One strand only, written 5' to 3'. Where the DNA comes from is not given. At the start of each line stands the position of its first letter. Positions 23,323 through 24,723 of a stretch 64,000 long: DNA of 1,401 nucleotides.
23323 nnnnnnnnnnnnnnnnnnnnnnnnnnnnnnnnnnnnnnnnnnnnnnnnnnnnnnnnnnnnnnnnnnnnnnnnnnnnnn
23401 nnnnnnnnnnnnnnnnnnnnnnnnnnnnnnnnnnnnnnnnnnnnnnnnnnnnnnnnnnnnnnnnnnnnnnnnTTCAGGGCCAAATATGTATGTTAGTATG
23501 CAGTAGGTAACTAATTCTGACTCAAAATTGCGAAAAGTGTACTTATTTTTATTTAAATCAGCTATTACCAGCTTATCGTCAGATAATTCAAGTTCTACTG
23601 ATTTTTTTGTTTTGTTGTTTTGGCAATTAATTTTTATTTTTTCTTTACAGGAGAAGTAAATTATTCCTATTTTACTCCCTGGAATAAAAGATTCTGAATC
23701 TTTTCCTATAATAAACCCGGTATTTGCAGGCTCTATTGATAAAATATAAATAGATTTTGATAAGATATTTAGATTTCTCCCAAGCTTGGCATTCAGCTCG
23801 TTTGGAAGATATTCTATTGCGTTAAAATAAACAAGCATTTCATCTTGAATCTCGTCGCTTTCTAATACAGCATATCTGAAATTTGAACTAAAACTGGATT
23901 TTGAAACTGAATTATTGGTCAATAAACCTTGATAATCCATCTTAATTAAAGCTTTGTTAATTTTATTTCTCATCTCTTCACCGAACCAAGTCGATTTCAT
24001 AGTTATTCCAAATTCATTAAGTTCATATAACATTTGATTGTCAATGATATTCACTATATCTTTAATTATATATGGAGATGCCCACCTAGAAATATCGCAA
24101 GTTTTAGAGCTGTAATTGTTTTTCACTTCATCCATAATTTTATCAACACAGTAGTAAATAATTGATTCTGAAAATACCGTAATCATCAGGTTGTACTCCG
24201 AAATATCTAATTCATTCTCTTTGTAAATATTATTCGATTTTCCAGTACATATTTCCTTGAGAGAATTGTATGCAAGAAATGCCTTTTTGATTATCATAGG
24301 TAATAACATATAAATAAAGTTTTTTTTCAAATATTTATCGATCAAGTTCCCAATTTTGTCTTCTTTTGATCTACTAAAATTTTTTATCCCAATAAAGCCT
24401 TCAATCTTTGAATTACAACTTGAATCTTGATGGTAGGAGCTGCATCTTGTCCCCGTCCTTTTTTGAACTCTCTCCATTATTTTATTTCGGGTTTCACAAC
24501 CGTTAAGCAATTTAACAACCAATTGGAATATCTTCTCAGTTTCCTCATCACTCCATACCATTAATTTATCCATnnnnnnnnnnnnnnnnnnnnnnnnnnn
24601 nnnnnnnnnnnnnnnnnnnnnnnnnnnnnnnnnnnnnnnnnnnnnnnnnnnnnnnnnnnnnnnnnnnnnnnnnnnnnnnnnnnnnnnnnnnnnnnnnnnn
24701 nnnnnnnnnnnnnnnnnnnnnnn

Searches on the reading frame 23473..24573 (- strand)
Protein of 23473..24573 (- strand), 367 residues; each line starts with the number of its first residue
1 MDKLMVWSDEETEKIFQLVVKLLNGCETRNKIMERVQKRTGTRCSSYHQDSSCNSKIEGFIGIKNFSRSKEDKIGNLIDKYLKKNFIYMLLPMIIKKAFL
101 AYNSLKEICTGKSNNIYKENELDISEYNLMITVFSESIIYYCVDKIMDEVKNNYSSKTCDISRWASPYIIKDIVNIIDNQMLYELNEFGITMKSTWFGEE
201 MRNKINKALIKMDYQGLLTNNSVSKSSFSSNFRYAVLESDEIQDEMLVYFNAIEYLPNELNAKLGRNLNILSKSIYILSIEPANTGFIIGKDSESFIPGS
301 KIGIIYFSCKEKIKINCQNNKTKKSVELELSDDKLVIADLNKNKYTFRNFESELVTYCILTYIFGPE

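Call 53: find_encoding_contigs(protein=window:23473-24573:-, flank=10000, max_places=1)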
Protein window:23473-24573:- (367 aa): 24 contigs read that carry it; 1 place shown.
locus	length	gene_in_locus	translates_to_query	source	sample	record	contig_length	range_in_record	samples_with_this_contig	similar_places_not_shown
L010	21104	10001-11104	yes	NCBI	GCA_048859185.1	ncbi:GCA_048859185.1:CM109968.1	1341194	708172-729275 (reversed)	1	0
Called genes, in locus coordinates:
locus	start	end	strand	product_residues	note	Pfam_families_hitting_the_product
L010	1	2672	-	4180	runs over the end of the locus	-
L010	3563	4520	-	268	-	PF01956:EMC3_TMCO1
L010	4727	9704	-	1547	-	-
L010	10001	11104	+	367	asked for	-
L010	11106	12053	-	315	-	-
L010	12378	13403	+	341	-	-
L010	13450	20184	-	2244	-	PF00628:PHD (faint), PF00439:Bromodomain, PF00856:SET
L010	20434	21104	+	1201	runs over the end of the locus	PF00675:Peptidase_M16, PF05193:Peptidase_M16_C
